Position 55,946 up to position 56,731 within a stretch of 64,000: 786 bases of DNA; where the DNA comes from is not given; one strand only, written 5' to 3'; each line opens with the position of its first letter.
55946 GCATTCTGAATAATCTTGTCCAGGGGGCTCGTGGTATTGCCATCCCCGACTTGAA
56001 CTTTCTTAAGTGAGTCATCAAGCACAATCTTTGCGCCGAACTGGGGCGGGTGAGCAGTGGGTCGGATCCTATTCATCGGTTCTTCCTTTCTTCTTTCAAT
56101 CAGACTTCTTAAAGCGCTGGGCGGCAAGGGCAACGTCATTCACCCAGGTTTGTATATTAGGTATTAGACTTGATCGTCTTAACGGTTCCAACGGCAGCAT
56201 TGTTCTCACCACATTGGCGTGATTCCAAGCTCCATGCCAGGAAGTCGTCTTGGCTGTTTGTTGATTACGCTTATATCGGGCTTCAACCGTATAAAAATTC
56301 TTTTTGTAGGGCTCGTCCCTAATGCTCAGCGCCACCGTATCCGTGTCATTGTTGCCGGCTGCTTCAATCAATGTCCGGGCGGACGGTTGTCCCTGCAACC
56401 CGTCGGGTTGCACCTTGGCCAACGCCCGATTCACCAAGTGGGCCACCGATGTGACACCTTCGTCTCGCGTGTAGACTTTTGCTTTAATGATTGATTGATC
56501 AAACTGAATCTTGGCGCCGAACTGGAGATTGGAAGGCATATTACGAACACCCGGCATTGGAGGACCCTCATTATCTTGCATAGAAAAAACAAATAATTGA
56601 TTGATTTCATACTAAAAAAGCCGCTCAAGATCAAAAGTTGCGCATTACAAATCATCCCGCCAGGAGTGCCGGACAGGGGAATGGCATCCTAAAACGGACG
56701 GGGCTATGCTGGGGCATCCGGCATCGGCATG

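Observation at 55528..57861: Tandem paralogue pair plus two ORFans immediately downstream of flgE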

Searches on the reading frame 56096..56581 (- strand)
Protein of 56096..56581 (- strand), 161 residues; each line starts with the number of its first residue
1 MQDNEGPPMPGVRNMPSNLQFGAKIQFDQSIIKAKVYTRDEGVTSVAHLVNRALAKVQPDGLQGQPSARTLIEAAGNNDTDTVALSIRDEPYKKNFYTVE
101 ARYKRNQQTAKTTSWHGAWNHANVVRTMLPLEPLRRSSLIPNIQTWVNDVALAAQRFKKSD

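Call 7: search_protein_families(library=pfam, proteins=[window:56096-56581:-], max_evalue=1)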
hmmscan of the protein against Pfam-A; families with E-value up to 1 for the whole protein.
window:56096-56581:- (161 aa): 1 family
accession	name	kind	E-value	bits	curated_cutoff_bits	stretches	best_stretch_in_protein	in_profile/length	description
PF17225.8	DUF5301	-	0.092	13.8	23.1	1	77-109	44-75/97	Domain of unknown function (DUF5300)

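Call 8: search_protein_families(library=ncbifam, proteins=[window:56096-56581:-], max_evalue=1)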
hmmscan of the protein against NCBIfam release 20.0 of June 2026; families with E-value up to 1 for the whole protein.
window:56096-56581:- (161 aa): 1 family
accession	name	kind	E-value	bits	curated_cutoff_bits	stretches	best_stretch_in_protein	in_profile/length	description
NF050086.1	pipecolate_AmaA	exception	0.057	12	600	1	23-90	222-289/425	L-pipecolate oxidase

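Call 11: find_homologous_proteins(query=A1, max_evalue=0.01)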
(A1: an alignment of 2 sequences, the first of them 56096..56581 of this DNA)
Query A1 (2 sequences) (161 aa, profile of the alignment): 3 proteins with E <= 0.01 among 532 candidates.
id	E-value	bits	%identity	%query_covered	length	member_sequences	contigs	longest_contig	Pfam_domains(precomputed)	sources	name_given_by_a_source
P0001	2.9e-101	355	25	65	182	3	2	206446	-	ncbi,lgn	ncbi:MAG TPA: hypothetical protein V6C52_05220 [Coleofasciculaceae cyanobacterium]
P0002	2.7e-68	248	100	91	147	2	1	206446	-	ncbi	ncbi:MAG TPA: hypothetical protein V6C52_05225 [Coleofasciculaceae cyanobacterium]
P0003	7.8e-36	142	62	93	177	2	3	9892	-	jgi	jgi:hypothetical protein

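Call 14: find_encoding_contigs(protein=P0003, flank=10000, max_places=6)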
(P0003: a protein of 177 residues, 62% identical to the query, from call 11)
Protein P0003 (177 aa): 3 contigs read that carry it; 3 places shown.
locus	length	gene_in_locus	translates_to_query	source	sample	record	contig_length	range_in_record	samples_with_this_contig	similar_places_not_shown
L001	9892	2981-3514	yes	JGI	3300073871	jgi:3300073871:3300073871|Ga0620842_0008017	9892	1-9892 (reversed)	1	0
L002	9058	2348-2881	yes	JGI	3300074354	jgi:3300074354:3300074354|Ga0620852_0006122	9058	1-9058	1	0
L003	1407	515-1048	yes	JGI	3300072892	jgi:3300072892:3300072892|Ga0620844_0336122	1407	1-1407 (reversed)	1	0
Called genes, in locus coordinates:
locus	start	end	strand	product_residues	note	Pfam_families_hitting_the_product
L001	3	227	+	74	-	?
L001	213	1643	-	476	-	PF02470:MlaD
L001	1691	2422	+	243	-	PF02517:Rce1-like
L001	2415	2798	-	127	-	-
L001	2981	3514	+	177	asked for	-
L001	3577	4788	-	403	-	PF00460:Flg_bb_rod, PF22692:LlgE_F_G_D1, PF06429:Flg_bbr_C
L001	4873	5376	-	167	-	PF03963:FlgD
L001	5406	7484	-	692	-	PF02120:Flg_hook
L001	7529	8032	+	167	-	-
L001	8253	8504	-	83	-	-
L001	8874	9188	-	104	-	-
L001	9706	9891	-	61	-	?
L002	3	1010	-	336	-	?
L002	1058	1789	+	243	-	PF02517:Rce1-like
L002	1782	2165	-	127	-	-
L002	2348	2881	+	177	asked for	-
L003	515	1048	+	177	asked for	-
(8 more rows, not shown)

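Call 19: search_protein_families(library=padloc, proteins=[window:56096-56581:-], max_evalue=1)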
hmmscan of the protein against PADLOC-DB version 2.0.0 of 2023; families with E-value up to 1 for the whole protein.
window:56096-56581:- (161 aa): 0 families

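Call 20: search_protein_families(library=phrogs, proteins=[window:56096-56581:-], max_evalue=1)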
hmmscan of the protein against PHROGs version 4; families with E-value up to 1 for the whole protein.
window:56096-56581:- (161 aa): 1 family
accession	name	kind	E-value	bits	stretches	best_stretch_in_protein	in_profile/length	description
phrog_22401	-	unknown function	0.26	12.1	1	45-85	58-99/168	-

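Call 21: search_solved_structures(query=A2, max_evalue=10)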
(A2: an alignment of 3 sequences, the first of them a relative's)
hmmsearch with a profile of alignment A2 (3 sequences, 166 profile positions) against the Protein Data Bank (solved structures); distinct sequences matched with E-value up to 10: 1.
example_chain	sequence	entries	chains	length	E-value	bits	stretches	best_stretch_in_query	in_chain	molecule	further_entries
5kph_A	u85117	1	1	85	0.049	16.9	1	48-105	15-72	De novo Beta Sheet Design Protein OR485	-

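Call 26: find_encoding_contigs(protein=P0001, flank=6000, max_places=6)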
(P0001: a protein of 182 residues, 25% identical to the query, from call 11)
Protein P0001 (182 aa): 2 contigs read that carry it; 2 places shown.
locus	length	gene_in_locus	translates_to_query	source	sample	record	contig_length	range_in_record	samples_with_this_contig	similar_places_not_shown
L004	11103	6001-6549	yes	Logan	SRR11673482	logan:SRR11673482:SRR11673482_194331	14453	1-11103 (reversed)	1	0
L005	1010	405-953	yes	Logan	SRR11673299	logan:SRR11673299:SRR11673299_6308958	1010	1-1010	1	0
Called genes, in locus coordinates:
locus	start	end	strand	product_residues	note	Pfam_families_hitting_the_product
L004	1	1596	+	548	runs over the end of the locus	PF00133:tRNA-synt_1 (faint), PF01406:tRNA-synt_1e, PF09334:tRNA-synt_1g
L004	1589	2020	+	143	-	PF00636:Ribonuclease_3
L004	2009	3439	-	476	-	PF02470:MlaD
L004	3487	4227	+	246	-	PF02517:Rce1-like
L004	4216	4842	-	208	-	-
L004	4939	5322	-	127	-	-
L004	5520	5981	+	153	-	-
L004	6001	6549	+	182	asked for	-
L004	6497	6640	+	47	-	-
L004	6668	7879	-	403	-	PF00460:Flg_bb_rod, PF22692:LlgE_F_G_D1, PF06429:Flg_bbr_C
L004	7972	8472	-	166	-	PF03963:FlgD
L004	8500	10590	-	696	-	PF02120:Flg_hook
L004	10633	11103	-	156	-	?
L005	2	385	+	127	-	?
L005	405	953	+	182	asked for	-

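Call 28: search_protein_representatives(alignment_id=A2)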
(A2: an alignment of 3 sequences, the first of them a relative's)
Query: 3 sequences, 166 profile positions. Proteins with E-value up to 0.001 (for the whole library): 3; up to 1e-10: 2; up to 1e-30: 2. The best 3 are listed.
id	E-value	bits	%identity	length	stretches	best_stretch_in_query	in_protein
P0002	9.4e-74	263.2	-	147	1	8-152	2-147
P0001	2.1e-71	255.6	-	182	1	1-166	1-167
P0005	7.2e-04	35.9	-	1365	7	62-92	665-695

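Call 37: predict_structure(alignment_id=A2)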
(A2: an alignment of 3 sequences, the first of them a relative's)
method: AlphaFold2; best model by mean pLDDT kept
length: 147 residues; sequences in the alignment: 3
mean_pLDDT: 58.5   pTM: 0.52
mean pLDDT of the five models: 58.5, 52.5, 42.0, 36.5, 32.7
residues with pLDDT >= 90: 0; 70-90: 33; 50-70: 70; < 50: 44
segments of 3 or more residues with pLDDT < 50: 1-7, 106-130, 140-147
pLDDT, mean of each block of 10 residues (from residue 1): 44 71 62 71 56 66 70 65 67 73 48 41 42 53 42
secondary structure, 60 per line:
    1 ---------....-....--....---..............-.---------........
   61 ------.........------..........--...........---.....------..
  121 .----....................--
elements in order: E10-13 H15-18 E21-24 E28-31 H32-41 H54-60 E67-75 E82-91 E94-104 H108-112 H126-145

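Call 46: find_related_loci(query=A4, collection=viral_contigs, flank=5000)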
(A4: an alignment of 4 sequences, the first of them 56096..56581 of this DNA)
Query A4 (161 aa) in viral_contigs; peptide patterns used: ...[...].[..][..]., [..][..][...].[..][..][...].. (x = any residue, [..] = any of these).
34 stretches matched a pattern, but none encodes a relative of the query by tblastn (E <= 1e-3).

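Call 58: search_protein_families(library=pfam, proteins=[P0003], max_evalue=5)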
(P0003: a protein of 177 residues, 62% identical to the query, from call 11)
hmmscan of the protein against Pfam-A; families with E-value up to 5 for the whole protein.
P0003 (177 aa): 1 family
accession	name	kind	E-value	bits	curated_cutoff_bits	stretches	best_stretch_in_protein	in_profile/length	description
PF06448.16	DUF1081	-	0.24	12.3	25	1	66-103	66-103/112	Domain of Unknown Function (DUF1081)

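Call 76: fold_search(model_id=the predicted structure, library=viral)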
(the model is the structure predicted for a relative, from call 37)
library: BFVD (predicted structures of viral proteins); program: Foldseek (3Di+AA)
matches with E <= 10: 1254; with E <= 0.001: 0
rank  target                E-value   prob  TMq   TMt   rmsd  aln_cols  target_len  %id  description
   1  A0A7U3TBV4            3.0e-02  0.93  0.42  0.35   9.9       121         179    9  (no name in the UniProt tables at hand)
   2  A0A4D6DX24            3.0e-02  0.80  0.28  0.17  10.0       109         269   11  Uncharacterized protein [Edwardsiella phage pEt-SU]
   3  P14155                3.0e-02  0.44  0.30  0.28  11.2       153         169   14  Nucleoprotein (Fragment) [Sendai virus (strain Harris)]
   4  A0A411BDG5            4.0e-02  0.99  0.23  0.51   1.7        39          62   15  (no name in the UniProt tables at hand)
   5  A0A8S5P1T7            5.2e-02  0.96  0.36  0.39   4.4        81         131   12  Uncharacterized protein [Myoviridae sp. ctLnO19]
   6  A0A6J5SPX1            5.5e-02  0.16  0.21  0.12  16.3       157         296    8  Uncharacterized protein [uncultured Caudovirales phage]
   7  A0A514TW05            5.8e-02  0.41  0.27  0.31  12.4       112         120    9  Uncharacterized protein [Aeromonas phage D3]
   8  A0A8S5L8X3            5.8e-02  0.20  0.20  0.21  13.5       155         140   11  Uncharacterized protein [Siphoviridae sp. ct4T77]
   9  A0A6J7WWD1            5.8e-02  0.14  0.21  0.06  15.6       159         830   12  Uncharacterized protein [uncultured Caudovirales phage]
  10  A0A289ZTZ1            6.6e-02  0.25  0.24  0.25  11.9       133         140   10  Uncharacterized protein [Serratia phage vB_SmaM_ 2050HW]
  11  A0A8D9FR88            7.0e-02  0.41  0.24  0.21   6.9        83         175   11  Nicotinamide-nucleotide amidohydrolase PncC [uncultured marine phage]
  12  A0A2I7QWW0            7.0e-02  0.12  0.16  0.14  13.8       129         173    7  (no name in the UniProt tables at hand)
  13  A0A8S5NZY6            7.0e-02  0.09  0.17  0.11   9.7       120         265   11  Uncharacterized protein [Myoviridae sp. ctLnO19]
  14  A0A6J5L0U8            8.4e-02  0.66  0.23  0.43  14.9        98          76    8  Uncharacterized protein [uncultured Caudovirales phage]
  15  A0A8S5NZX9            8.4e-02  0.66  0.34  0.18   5.9       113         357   12  Uncharacterized protein [Myoviridae sp. ctLnO19]
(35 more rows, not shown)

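Call 96: search_protein_families(library=pfam, proteins=[P0005], max_evalue=0.01)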
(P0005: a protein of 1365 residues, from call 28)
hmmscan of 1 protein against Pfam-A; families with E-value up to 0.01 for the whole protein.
P0005 (1365 aa): 9 families
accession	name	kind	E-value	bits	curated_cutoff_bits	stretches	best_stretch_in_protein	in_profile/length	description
PF16403.11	Bact_surface_Ig-like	-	4.3e-129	421.2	27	8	730-802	1-71/71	Bacterial surface protein, Ig-like domain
PF07523.18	Big_3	-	2.6e-19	69.7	21.2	0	567-613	11-59/68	Bacterial Ig-like domain (group 3)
PF20611.3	DUF6801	-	5e-18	66.2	26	2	197-358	1-160/161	Family of unknown function (DUF6801)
PF04234.18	CopC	-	1.7e-08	35.8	23.3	0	888-963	4-76/92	CopC domain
PF19944.4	DUF6406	-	1.1e-06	29.1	26.9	0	793-835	15-57/84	Family of unknown function (DUF6406)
PF22264.1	DUF6952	-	0.00013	22.7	27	0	407-448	29-70/79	Family of unknown function (DUF6952)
PF00746.26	Gram_pos_anchor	-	0.0006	20.1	20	1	1330-1361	7-39/43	LPXTG cell wall anchor motif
PF18540.6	DUF5626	-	0.00097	19.9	26.7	0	927-961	10-43/120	Domain of unknown function (DUF5626)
PF22839.2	DUF7015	-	0.0044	17.6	35.2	0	1022-1067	12-57/100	Domain of unknown function (DUF7015)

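Call 99: fold_search(model_id=the predicted structure, library=pdb)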
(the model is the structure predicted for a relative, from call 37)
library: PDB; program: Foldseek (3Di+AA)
matches with E <= 10: 786; with E <= 0.001: 0
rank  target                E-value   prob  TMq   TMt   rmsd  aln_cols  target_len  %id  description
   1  8fmw_W                1.7e-02  0.82  0.31  0.40   7.4       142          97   10  The structure of a hibernating ribosome in the Lyme disease pathogen (released 2023-11-08)
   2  28lu_y                2.2e-02  0.44  0.31  0.31  24.3       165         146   14  Structure of the Chlamydomonas reinhardtii chlororibosome with factor pY (released 2026-04-01)
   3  2w8b_A                2.5e-02  0.47  0.26  0.12  12.2       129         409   13  Crystal structure of processed TolB in complex with Pal (released 2009-02-17)
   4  3iax_A                2.6e-02  0.51  0.26  0.12   9.9       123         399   13  The crystal structure of the TolB box of Colicin A in complex with TolB reveals important differences in the recruitme (released 2009-10-13)
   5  4jml_A                3.2e-02  0.54  0.30  0.15   9.9       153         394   11  Crystal structure of the TolB(P201C)-ColicinE9 TBE peptide(A33C) complex. (released 2013-07-17)
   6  2ivz_A                3.6e-02  0.60  0.31  0.14   9.8       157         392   13  Structure of TolB in complex with a peptide of the colicin E9 T- domain (released 2006-08-16)
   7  1c5k                  5.5e-02  0.38  0.25  0.11  10.1       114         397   13  THE STRUCTURE OF TOLB, AN ESSENTIAL COMPONENT OF THE TOL-DEPENDENT TRANSLOCATION SYSTEM AND ITS INTERACTIONS WITH THE TR (released 2000-12-06)
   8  8uu4_w                6.2e-02  0.54  0.31  0.40   8.8       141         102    9  Cryo-EM structure of the Listeria innocua 70S ribosome in complex with HPF (structure I-A) (released 2024-02-28)
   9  5x8r_y                6.2e-02  0.44  0.31  0.39  10.6       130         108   11  Structure of the 30S small subunit of chloroplast ribosome from spinach (released 2017-06-07)
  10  5mmj_y                7.1e-02  0.44  0.31  0.36   7.5       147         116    8  Structure of the small subunit of the chloroplast ribosome (released 2017-01-11)
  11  2ivz_C                9.1e-02  0.35  0.27  0.12  10.5       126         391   13  Structure of TolB in complex with a peptide of the colicin E9 T- domain (released 2006-08-16)
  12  8wi7_w                9.1e-02  0.33  0.27  0.18   9.5       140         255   11  Cryo- EM structure of Mycobacterium smegmatis 70S ribosome, bS1 and RafH. (released 2024-02-28)
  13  2r76_A                9.6e-02  0.54  0.38  0.41   8.7       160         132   10  Crystal structure of the rare lipoprotein B (SO_1173) from Shewanella oneidensis, Northeast Structural Genomics Consor (released 2007-09-25)
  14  6xb3_B                9.6e-02  0.47  0.22  0.15  11.2        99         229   10  Structure of AcNPV poxin in post-reactive state with Gp[2'-5']Ap[3'] (released 2020-11-25)
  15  6xb3_H                9.6e-02  0.47  0.22  0.15  11.2        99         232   10  Structure of AcNPV poxin in post-reactive state with Gp[2'-5']Ap[3'] (released 2020-11-25)
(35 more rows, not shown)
